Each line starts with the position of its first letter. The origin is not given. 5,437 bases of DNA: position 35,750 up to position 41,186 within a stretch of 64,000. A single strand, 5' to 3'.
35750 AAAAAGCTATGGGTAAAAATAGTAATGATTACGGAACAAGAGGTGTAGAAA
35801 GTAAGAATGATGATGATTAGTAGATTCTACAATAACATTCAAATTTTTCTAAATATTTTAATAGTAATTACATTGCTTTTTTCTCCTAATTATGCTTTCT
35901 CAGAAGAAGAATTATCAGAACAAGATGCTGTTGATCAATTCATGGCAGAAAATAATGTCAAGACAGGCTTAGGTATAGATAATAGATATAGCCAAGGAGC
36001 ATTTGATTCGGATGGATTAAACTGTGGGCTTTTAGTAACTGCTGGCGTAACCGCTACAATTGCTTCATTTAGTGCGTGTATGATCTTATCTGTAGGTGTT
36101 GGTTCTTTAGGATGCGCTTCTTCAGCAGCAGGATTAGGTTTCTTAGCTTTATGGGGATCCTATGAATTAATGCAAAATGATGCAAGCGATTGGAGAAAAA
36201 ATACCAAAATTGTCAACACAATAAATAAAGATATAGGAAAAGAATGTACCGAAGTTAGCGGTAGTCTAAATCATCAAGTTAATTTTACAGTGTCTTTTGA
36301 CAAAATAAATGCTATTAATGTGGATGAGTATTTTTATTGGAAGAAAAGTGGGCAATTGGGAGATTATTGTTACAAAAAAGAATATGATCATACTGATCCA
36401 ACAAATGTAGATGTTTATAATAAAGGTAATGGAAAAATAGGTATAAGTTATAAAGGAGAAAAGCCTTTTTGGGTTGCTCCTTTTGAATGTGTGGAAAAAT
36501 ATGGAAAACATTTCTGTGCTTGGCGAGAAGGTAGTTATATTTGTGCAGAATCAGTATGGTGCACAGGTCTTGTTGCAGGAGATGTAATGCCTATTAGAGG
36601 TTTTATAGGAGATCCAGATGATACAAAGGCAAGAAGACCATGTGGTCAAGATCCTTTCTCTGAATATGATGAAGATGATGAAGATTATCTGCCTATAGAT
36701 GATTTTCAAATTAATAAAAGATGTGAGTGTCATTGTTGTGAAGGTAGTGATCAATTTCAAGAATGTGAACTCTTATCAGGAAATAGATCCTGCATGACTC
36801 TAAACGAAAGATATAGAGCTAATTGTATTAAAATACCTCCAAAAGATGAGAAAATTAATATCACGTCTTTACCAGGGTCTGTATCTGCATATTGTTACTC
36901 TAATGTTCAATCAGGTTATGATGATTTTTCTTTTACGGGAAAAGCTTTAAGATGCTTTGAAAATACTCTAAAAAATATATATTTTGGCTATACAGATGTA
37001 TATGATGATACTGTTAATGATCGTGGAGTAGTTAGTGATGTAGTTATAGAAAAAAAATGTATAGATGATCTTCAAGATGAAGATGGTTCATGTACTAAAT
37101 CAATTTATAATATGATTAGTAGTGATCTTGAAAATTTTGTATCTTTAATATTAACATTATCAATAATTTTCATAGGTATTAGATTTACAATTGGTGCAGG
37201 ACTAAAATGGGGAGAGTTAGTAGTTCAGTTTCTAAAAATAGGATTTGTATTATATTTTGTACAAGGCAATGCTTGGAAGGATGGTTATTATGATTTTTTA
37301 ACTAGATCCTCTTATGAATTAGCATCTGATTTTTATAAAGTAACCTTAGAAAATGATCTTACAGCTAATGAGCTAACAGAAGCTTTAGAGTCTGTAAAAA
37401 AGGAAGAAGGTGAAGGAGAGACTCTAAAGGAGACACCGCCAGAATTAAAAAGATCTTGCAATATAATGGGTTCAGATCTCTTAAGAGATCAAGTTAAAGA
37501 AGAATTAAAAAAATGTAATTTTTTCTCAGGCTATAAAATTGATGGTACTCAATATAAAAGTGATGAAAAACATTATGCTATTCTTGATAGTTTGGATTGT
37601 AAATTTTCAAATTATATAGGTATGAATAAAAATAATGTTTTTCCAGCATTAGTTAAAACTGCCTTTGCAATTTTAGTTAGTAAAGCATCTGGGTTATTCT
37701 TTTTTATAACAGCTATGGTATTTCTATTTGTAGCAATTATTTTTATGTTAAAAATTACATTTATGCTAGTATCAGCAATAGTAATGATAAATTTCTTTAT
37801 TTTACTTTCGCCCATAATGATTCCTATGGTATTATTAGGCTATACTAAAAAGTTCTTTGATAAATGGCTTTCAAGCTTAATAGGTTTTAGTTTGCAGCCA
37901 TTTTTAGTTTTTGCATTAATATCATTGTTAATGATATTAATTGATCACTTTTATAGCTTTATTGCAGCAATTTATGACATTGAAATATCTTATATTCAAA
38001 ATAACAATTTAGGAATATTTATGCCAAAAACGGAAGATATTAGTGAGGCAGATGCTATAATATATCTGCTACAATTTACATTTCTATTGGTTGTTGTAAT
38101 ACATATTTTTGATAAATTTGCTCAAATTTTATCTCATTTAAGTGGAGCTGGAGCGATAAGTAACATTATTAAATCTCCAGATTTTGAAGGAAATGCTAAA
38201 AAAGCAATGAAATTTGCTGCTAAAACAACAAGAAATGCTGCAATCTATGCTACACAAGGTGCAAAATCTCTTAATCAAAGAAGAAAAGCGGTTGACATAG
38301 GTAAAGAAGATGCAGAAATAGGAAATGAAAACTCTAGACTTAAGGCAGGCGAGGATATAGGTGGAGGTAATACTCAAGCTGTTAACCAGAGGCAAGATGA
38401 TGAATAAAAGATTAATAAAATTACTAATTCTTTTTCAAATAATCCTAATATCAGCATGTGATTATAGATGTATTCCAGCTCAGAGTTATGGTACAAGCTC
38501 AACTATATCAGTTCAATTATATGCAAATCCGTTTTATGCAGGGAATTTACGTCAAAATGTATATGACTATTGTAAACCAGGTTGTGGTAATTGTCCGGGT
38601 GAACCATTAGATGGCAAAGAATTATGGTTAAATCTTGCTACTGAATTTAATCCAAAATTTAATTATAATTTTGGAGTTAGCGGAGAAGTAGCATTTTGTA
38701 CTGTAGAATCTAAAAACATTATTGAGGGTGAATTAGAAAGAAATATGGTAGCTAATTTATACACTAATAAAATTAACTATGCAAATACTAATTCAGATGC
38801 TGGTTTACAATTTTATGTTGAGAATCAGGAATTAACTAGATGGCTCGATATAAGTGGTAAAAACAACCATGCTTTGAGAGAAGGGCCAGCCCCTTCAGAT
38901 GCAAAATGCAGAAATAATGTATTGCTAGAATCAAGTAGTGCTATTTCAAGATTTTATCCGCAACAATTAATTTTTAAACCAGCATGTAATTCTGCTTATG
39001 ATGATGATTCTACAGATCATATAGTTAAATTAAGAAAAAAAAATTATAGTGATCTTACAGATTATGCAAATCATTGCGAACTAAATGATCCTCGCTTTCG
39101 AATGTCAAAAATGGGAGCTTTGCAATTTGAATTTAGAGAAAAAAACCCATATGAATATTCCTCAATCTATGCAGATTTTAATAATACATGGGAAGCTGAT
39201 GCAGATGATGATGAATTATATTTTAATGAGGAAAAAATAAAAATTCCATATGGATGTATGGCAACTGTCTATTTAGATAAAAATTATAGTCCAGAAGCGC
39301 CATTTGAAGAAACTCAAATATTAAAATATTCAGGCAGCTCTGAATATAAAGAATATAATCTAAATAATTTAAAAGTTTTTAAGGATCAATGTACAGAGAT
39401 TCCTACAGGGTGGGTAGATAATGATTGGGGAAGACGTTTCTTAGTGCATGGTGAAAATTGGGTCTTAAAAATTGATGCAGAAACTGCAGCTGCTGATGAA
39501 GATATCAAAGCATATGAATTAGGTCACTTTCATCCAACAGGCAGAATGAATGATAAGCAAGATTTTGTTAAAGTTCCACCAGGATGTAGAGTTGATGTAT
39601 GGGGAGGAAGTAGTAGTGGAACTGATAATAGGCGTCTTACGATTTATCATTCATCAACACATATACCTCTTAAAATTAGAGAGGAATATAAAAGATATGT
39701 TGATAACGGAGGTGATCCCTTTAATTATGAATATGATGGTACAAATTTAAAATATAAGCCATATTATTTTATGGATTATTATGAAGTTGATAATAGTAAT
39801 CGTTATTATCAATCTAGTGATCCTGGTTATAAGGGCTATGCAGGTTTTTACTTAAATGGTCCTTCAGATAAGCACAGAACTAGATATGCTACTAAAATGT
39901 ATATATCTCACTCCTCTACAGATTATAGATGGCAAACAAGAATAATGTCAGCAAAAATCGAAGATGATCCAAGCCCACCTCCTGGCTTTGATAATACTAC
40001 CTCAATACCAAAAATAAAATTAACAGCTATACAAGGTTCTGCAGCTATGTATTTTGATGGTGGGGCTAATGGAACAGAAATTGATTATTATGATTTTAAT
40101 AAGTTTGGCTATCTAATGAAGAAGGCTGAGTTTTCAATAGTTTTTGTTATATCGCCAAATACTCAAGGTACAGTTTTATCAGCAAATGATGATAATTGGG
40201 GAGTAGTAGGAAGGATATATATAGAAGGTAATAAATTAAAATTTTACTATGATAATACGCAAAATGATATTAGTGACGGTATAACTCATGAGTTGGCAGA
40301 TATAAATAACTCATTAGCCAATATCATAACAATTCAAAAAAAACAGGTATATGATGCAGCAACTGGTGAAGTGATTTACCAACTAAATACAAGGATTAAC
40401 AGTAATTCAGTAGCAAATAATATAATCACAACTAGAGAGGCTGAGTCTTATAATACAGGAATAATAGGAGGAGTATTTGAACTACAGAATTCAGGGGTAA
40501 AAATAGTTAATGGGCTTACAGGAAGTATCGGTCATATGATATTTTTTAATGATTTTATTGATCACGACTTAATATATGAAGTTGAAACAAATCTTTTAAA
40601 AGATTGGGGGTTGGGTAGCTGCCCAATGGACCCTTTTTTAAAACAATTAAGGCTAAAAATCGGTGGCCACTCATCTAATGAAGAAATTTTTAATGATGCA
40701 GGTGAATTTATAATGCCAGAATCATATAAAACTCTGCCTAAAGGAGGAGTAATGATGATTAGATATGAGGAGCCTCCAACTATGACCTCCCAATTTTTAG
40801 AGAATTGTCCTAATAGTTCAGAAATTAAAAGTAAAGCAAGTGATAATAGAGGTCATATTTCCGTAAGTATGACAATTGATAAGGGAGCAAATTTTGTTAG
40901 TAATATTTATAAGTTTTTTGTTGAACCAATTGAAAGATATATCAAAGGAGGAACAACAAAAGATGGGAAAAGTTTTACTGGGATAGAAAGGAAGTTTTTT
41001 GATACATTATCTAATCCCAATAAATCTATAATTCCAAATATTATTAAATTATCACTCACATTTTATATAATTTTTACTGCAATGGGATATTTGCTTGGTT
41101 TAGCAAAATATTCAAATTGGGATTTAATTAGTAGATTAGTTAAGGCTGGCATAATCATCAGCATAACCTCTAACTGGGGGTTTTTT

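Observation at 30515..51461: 21-kb translationally coupled rvh-type T4SS block: virB3-virB4 plus five tandem virB6 paralogs totalling ~6100 codons, in two N-terminal classes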

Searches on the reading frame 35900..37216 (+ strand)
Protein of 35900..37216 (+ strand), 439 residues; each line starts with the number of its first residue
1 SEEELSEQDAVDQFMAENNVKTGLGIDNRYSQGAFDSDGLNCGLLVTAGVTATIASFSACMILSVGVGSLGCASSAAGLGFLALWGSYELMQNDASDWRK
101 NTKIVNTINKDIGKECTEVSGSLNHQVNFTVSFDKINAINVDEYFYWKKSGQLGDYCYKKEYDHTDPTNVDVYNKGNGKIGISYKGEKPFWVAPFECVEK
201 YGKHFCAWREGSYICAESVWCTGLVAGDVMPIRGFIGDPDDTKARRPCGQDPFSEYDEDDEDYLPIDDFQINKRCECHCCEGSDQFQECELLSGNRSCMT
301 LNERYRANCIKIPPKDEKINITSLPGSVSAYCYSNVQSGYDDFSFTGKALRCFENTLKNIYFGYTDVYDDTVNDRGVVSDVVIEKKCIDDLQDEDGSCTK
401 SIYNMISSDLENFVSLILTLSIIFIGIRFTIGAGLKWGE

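Call 28: search_protein_families(library=pfam, proteins=[window:35900-37216:+], max_evalue=10)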
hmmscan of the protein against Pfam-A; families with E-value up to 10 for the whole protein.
seq(439 aa): 1 family
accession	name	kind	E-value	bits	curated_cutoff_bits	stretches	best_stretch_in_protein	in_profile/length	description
PF17478.7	VP4_helical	-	0.11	12.4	27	1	355-417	212-272/292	Rotavirus VP4 helical domain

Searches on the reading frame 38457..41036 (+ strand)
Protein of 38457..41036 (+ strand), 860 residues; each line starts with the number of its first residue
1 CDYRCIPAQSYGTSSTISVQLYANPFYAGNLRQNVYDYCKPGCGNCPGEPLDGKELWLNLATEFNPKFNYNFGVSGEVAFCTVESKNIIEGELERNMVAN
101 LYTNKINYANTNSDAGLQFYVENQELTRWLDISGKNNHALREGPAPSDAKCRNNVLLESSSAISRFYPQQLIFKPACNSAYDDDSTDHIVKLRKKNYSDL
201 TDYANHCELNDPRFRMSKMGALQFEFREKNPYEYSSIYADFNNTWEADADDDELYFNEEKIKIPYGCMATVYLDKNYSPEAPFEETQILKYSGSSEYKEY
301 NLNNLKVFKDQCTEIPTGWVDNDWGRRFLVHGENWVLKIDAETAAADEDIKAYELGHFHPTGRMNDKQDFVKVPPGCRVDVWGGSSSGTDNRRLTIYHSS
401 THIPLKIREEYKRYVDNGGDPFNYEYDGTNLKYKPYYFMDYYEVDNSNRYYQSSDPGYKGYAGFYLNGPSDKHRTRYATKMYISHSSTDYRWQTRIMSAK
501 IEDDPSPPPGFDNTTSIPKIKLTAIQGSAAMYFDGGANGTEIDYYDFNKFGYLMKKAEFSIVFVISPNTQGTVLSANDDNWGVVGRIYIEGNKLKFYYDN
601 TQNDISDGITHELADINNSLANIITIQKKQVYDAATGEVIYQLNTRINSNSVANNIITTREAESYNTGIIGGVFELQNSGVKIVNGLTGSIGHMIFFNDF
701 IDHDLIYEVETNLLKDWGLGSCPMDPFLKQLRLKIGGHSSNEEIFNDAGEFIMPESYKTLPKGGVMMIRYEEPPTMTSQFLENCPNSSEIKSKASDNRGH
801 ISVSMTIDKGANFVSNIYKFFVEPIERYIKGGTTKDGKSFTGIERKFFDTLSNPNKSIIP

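Call 26: find_homologous_proteins(query=window:38457-40949:+, max_evalue=0.001)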
Query seq(831 aa) (831 aa): 1 proteins with E <= 0.001 among 4540 candidates.
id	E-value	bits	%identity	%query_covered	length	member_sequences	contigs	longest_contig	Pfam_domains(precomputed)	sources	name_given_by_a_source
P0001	0.0e+0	1655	83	100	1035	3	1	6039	PF04610.20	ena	-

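Call 58: search_protein_representatives(protein=window:38457-41036:+)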
Query: 860 residues. Proteins with E-value up to 0.001 (for the whole library): 8; up to 1e-10: 7; up to 1e-30: 3. The best 8 are listed.
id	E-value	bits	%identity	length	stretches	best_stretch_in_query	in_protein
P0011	0.0e+00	1750.7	86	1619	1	1-860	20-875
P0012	1.1e-36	142.9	34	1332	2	488-847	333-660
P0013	8.7e-32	126.7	28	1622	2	480-850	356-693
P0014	1.5e-26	109.4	28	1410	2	499-852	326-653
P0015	5.3e-19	84.3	30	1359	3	482-851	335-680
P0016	3.6e-16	75.0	40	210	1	716-852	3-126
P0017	2.6e-13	65.5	26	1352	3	481-844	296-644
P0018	3.3e-05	38.7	25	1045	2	684-829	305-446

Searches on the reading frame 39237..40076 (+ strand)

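Call 28: search_protein_families(library=pfam, proteins=[window:39237-40076:+], max_evalue=10)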
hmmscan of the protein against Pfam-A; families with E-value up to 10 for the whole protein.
seq(280 aa): 1 family
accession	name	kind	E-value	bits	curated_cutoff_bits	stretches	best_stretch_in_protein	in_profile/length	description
PF05380.18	Peptidase_A17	-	0.24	11.8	22.3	1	206-268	81-138/162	Pao retrotransposon peptidase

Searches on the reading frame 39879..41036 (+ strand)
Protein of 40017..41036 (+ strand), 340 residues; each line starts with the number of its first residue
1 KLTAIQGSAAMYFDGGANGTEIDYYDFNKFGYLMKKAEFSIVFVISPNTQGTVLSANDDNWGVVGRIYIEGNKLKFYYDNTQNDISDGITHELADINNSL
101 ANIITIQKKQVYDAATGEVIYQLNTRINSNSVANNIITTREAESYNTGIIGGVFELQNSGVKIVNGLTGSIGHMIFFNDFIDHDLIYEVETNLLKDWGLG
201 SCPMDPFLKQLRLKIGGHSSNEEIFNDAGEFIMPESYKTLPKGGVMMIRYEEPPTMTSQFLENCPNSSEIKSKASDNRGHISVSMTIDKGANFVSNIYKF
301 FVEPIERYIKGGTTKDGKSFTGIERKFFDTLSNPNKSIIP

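Call 28: search_protein_families(library=pfam, proteins=[window:40017-41036:+], max_evalue=10)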
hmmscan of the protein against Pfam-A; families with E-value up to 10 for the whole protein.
seq(340 aa): 0 families

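Call 29: search_solved_structures(query=window:40017-40949:+, max_evalue=10)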
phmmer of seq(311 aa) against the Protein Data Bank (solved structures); distinct sequences matched with E-value up to 10: 1.
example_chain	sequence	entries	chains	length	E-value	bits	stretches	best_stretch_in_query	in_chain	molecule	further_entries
6w9r_A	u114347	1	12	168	0.53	12.7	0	198-234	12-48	OTU domain-containing protein wMelOTU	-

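Call 67: search_solved_structures(query=A2, max_evalue=10, show_alignments=2)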
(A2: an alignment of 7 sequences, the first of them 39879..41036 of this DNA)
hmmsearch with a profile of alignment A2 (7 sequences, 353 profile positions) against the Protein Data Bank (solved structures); distinct sequences matched with E-value up to 10: 0.

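Call 77: predict_structure(alignment_id=A2)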
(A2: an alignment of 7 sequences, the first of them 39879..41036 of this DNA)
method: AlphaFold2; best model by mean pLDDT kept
length: 386 residues; sequences in the alignment: 7
mean_pLDDT: 60.6   pTM: 0.55
mean pLDDT of the five models: 60.6, 59.6, 53.8, 47.7, 39.7
residues with pLDDT >= 90: 9; 70-90: 130; 50-70: 122; < 50: 125
segments of 3 or more residues with pLDDT < 50: 1-41, 129-131, 246-256, 297-348, 373-386
pLDDT, mean of each block of 10 residues (from residue 1): 39 30 34 46 59 68 61 61 80 86 78 89 69 73 78 87 83 78 61 74 72 80 77 73 47 45 63 60 62 50 36 38 30 34 47 61 60 45 40
secondary structure, 60 per line:
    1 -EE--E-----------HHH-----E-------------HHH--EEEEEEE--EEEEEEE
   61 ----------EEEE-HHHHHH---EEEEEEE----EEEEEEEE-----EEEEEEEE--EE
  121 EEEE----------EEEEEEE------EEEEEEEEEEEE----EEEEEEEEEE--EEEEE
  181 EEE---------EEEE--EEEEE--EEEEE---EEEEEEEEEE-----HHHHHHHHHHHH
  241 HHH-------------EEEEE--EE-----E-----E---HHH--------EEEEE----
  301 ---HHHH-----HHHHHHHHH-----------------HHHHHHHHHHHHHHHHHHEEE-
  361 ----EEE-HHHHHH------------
elements in order: E45-51 E54-60 E71-74 H76-81 E85-91 E96-103 E109-116 E119-124 E135-141 E148-159 E164-173 E176-183 E193-196 E199-203 E206-210 E214-223 H229-243 E257-261 E292-296 H304-307 H313-321 H339-356 E357-359 E365-367 H369-374

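Call 79: fold_search(model_id=the predicted structure, library=pdb)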
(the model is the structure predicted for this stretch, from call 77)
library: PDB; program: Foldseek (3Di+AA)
matches with E <= 10: 1379; with E <= 0.001: 238
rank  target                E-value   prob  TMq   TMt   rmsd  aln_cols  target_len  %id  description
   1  2v73_A                8.4e-08  1.00  0.34  0.65   4.0       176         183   14  The structure of the family 40 CBM from C. perfringens NanJ in complex with a sialic acid containing molecule (released 2007-08-21)
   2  9arl_B                1.0e-07  1.00  0.31  0.12   7.0       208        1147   20  CryoEM structure of BoNT-NTNH-OrfX2 complex from Clostridium botulinum strain A1-ST7B, major class (released 2025-01-22)
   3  7oa8                  1.1e-07  1.00  0.33  0.34   5.0       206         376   12  PilC minor pilin of Streptococcus sanguinis SK36 type IV pili (released 2022-05-04)
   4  2nyy_A                1.3e-07  1.00  0.30  0.10   4.9       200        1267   12  Crystal structure of botulinum neurotoxin type A complexed with monoclonal antibody CR1 (released 2006-12-26)
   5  6er3_A                1.5e-07  1.00  0.30  0.57   4.9       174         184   16  Ruminococcus gnavus IT-sialidase CBM40 bound to alpha2,3 sialyllactose (released 2018-05-02)
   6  5fra_E                1.9e-07  1.00  0.31  0.58   6.0       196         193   15  CBM40_CPF0721-6'SL (released 2016-07-20)
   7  5fre_C                2.0e-07  1.00  0.32  0.59   4.8       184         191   16  Characterization of a novel CBM from Clostridium perfringens (released 2016-07-20)
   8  9qco_A                2.5e-07  1.00  0.36  0.14   3.9       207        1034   18  NTNH-HA70 complex from Clostridium botulinum Serotype B1 (released 2025-09-10)
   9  8qft                  2.5e-07  1.00  0.35  0.13   5.7       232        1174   16  X-ray structure of non-toxic non-hemagglutinin (NTNH) protein from botulinum neurotoxin serotype X (released 2024-08-14)
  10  7qpt_A                3.2e-07  1.00  0.32  0.30   6.4       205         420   13  Botulinum neurotoxin A4 cell binding domain in complex with GD1a oligosaccharide (released 2022-03-16)
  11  9ea9_A                3.2e-07  1.00  0.31  0.11  10.1       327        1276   11  Crystal structure of BoNT/A-NTNH-HA70 -VHH_F12-VHH_H7-Fab_NTNH complex (released 2025-09-17)
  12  3hmy_A                4.7e-07  1.00  0.30  0.27  11.7       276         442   11  Crystal structure of HCR/T complexed with GT2 (released 2009-07-14)
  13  6er3_B                5.5e-07  1.00  0.29  0.55   5.0       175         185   15  Ruminococcus gnavus IT-sialidase CBM40 bound to alpha2,3 sialyllactose (released 2018-05-02)
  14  6er2_A                7.7e-07  1.00  0.30  0.56   5.0       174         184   16  Ruminococcus gnavus IT-sialidase CBM40 (released 2018-05-02)
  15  6er4_A                7.7e-07  1.00  0.29  0.53   5.0       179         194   15  Ruminococcus gnavus IT-sialidase CBM40 bound to alpha2,6 sialyllactose (released 2018-05-02)
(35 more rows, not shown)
